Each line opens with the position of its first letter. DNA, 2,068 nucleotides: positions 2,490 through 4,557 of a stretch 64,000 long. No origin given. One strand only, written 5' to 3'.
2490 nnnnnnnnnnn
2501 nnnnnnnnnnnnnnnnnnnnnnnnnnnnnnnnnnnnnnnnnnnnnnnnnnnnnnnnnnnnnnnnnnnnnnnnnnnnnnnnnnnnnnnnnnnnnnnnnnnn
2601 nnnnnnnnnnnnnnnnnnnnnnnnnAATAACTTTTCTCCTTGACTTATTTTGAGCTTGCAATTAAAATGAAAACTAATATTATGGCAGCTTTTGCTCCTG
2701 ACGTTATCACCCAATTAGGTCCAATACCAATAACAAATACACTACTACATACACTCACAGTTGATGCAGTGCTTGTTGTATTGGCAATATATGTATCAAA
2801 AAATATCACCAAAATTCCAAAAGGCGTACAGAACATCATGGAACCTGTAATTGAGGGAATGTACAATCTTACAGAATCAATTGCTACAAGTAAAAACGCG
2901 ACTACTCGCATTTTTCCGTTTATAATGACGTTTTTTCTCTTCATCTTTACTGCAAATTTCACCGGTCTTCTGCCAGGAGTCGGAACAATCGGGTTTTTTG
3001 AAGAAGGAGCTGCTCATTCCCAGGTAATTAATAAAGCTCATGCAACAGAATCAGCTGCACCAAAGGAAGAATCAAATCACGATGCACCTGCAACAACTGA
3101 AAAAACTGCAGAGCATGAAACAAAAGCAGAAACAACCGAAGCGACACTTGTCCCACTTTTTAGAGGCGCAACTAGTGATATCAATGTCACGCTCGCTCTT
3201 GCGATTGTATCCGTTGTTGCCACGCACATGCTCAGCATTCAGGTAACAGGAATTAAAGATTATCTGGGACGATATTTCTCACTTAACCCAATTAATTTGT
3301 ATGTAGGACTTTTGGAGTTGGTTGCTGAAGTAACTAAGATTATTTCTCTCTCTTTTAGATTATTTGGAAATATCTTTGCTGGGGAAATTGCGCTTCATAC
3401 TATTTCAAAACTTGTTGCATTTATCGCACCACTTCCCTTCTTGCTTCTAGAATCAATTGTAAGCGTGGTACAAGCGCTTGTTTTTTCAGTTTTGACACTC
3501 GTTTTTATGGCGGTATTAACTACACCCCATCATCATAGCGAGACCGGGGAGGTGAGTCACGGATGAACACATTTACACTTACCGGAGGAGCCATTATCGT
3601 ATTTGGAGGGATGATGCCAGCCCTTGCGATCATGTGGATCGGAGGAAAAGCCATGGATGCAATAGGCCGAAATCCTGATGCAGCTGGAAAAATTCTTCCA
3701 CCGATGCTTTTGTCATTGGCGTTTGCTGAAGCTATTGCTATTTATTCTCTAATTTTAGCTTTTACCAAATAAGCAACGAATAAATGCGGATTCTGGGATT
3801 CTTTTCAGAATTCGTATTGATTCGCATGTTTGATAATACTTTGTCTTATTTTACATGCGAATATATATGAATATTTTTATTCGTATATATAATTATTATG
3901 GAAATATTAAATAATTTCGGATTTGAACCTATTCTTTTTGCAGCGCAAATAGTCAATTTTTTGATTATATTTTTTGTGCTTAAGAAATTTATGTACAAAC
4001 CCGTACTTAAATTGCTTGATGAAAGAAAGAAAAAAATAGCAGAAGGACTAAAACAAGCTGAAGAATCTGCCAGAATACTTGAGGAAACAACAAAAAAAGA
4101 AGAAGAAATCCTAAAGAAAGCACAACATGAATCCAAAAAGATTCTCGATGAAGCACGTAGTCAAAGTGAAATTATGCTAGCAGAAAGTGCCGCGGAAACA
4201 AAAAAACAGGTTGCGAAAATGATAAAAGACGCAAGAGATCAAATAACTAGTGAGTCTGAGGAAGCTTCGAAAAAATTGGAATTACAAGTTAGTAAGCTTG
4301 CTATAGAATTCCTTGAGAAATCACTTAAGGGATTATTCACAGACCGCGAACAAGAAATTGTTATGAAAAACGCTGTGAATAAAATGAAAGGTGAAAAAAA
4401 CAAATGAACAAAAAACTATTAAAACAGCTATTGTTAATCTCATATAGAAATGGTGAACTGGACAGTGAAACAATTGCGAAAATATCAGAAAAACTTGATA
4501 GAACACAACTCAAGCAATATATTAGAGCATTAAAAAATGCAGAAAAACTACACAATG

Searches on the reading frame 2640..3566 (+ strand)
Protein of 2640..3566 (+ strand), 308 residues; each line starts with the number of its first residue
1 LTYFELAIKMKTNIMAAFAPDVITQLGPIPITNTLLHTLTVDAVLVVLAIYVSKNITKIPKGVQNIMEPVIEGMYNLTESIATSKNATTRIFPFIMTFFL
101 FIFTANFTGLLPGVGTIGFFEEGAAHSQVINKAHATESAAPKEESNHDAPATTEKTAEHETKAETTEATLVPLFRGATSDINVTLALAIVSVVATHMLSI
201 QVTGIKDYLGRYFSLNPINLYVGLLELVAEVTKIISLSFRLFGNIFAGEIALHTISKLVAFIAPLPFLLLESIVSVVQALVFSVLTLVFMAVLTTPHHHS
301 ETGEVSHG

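Call 9: search_protein_families(library=pfam, proteins=[window:2640-3566:+], max_evalue=0.00001)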
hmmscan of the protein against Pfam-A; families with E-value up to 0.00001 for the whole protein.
window:2640-3566:+ (308 aa): 1 family
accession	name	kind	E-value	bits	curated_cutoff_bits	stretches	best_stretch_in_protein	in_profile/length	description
PF00119.25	ATP-synt_A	-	9.5e-40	137.2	33.9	1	39-290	5-216/217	ATP synthase A chain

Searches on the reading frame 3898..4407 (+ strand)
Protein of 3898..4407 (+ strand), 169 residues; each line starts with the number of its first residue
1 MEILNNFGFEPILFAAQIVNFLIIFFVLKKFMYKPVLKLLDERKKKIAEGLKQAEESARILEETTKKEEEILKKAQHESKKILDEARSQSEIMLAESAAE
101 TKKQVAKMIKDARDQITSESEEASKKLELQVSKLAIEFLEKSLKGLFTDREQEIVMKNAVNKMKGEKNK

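Call 10: search_protein_families(library=pfam, proteins=[window:3898-4407:+], max_evalue=0.00001)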
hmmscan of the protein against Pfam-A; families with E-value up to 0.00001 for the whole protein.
window:3898-4407:+ (169 aa): 1 family
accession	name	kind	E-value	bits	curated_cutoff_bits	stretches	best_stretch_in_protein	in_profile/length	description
PF00430.23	ATP-synt_B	-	1.4e-25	90.3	28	1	14-143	2-131/132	ATP synthase B/B' CF(0)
